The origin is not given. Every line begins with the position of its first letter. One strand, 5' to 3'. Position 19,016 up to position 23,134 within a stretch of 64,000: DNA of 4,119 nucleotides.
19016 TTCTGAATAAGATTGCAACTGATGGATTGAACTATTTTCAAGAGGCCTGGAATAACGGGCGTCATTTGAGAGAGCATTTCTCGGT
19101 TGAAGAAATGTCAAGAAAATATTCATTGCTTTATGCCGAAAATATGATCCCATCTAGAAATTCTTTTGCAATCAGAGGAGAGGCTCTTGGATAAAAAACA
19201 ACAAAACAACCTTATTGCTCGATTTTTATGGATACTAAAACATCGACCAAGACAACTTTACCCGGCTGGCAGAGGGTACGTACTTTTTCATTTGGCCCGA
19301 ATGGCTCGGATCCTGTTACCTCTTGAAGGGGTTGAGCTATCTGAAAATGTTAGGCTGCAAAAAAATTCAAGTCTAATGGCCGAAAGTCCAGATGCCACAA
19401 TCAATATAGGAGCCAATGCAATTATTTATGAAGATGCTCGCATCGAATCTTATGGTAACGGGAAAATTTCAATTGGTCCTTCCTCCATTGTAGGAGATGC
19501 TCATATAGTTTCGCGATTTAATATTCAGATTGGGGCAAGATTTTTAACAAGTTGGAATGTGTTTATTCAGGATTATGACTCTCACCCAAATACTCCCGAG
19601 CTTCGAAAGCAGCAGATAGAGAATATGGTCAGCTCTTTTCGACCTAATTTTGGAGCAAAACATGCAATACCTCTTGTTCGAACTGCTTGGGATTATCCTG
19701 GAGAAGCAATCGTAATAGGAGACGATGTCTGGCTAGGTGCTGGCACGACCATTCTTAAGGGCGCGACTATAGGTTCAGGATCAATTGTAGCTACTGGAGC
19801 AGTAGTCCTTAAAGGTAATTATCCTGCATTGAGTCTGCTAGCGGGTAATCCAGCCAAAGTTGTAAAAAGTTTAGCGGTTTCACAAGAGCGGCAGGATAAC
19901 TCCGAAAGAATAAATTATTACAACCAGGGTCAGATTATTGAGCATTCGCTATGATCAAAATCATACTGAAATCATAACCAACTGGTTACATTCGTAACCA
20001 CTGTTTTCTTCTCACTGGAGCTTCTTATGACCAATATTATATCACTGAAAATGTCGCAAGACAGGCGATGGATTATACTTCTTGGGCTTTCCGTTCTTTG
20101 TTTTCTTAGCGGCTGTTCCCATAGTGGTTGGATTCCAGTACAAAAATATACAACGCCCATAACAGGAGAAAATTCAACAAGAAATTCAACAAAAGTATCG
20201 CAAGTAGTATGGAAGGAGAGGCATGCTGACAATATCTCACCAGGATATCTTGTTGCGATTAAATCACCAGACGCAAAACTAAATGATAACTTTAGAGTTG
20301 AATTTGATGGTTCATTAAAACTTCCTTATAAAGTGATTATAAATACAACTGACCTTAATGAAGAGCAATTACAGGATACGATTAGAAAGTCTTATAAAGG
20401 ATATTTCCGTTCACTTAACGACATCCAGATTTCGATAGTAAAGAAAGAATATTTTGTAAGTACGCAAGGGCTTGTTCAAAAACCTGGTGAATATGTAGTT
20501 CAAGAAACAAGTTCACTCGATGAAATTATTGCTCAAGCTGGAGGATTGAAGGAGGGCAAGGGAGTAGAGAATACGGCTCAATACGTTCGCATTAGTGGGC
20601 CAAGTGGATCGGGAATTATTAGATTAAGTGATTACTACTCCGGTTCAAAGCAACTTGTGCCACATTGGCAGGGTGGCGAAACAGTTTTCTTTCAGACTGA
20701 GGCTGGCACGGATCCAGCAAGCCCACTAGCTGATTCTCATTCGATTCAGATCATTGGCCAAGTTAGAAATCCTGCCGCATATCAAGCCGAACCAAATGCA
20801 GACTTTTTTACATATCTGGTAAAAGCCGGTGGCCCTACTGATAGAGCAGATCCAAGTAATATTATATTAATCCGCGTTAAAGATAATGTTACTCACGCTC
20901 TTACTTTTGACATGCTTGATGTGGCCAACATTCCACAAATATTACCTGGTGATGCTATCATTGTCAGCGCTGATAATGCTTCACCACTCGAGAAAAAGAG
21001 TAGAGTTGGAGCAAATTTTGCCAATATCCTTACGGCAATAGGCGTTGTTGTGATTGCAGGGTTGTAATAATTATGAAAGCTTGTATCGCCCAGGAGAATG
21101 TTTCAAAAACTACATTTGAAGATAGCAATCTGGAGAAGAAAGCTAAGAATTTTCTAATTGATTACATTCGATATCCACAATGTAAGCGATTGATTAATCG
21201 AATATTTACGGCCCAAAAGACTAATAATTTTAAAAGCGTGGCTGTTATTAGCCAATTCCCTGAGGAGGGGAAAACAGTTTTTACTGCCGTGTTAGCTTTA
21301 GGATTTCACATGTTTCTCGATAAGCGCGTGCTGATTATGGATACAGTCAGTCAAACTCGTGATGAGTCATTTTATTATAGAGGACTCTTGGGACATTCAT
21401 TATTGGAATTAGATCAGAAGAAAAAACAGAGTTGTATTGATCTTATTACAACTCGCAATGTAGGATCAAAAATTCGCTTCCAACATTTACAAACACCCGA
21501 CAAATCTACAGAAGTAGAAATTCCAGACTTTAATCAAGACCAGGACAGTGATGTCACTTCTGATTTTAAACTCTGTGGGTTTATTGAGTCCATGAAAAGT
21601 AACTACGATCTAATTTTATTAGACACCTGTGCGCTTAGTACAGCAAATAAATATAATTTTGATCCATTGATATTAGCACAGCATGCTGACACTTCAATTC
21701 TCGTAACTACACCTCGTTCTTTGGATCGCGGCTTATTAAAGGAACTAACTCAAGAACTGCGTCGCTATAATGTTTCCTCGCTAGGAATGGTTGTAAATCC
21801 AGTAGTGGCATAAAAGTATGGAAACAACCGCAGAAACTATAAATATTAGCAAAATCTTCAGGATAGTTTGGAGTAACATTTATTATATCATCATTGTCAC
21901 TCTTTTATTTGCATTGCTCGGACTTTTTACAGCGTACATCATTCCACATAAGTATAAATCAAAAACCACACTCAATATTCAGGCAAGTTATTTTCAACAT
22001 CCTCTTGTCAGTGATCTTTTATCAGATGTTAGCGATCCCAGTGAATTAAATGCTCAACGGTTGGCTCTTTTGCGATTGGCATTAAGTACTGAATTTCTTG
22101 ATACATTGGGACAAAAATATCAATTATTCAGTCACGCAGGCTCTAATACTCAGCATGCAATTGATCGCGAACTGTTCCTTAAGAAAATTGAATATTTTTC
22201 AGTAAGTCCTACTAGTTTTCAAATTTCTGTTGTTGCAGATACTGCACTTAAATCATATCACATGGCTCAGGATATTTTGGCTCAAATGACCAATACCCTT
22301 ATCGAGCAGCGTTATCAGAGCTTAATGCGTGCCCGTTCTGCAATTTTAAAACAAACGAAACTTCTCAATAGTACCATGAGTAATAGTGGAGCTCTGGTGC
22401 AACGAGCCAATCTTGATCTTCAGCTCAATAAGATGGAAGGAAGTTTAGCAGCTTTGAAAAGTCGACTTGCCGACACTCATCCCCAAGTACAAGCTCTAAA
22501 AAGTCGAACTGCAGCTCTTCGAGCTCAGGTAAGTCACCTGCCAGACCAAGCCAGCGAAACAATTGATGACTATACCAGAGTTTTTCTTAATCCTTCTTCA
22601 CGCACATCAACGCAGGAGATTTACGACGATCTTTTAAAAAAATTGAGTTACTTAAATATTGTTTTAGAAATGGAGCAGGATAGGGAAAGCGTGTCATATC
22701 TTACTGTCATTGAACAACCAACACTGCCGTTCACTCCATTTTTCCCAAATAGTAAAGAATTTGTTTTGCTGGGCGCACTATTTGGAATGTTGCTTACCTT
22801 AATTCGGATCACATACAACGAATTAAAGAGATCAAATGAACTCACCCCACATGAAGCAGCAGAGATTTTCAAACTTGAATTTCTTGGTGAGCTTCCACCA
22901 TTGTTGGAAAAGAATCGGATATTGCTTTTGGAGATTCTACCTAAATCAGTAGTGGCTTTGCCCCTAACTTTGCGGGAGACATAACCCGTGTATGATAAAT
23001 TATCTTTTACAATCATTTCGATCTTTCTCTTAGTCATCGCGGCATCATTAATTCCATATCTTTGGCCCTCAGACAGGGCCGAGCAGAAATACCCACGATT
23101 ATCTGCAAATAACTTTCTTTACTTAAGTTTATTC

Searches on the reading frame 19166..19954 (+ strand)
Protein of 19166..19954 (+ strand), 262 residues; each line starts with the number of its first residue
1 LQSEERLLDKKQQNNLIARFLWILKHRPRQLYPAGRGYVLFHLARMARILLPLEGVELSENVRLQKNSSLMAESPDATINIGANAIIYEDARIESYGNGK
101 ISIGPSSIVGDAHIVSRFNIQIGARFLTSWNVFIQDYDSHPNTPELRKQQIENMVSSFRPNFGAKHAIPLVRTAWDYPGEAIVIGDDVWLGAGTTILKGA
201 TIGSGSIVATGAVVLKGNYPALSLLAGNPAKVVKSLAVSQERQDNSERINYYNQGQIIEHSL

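Call 54: search_protein_families(library=pfam, proteins=[window:19166-19954:+], max_evalue=0.00001)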
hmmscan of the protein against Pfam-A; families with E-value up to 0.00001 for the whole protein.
window:19166-19954:+ (262 aa): 2 families
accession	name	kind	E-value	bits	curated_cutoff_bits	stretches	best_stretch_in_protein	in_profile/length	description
PF00132.30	Hexapep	-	9.3e-11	41.4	27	1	182-215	2-35/36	Bacterial transferase hexapeptide (six repeats)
PF14602.12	Hexapep_2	-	1.2e-06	28.6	27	0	182-215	2-33/34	Hexapeptide repeat of succinyl-transferase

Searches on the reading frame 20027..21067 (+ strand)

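Call 54: search_protein_families(library=pfam, proteins=[window:20027-21067:+], max_evalue=0.00001)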
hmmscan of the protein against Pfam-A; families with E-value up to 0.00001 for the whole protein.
window:20027-21067:+ (346 aa): 2 families
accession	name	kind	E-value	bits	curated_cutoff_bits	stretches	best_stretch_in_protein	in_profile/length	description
PF10531.15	SLBB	-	4.2e-14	52.6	27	1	240-284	2-46/55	SLBB domain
PF22461.2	SLBB_2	-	1.9e-08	34.7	27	0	240-313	3-79/79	SLBB domain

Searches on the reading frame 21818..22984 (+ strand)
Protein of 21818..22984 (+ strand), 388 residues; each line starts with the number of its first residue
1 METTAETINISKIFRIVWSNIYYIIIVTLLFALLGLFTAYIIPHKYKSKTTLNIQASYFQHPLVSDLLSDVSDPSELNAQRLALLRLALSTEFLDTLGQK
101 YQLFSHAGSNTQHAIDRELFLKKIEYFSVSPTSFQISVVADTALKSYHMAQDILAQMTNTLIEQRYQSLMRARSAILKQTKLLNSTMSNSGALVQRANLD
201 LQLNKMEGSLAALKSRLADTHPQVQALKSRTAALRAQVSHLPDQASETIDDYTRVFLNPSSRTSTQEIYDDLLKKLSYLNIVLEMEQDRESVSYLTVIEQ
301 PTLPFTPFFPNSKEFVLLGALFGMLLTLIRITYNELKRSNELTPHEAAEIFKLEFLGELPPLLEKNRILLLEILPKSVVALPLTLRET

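Call 54: search_protein_families(library=pfam, proteins=[window:21818-22984:+], max_evalue=0.00001)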
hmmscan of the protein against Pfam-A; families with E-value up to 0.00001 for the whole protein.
window:21818-22984:+ (388 aa): 1 family
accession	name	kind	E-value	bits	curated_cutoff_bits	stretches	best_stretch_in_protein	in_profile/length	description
PF02706.20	Wzz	-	4.7e-09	36.9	25.5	1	6-55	1-50/91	Chain length determinant protein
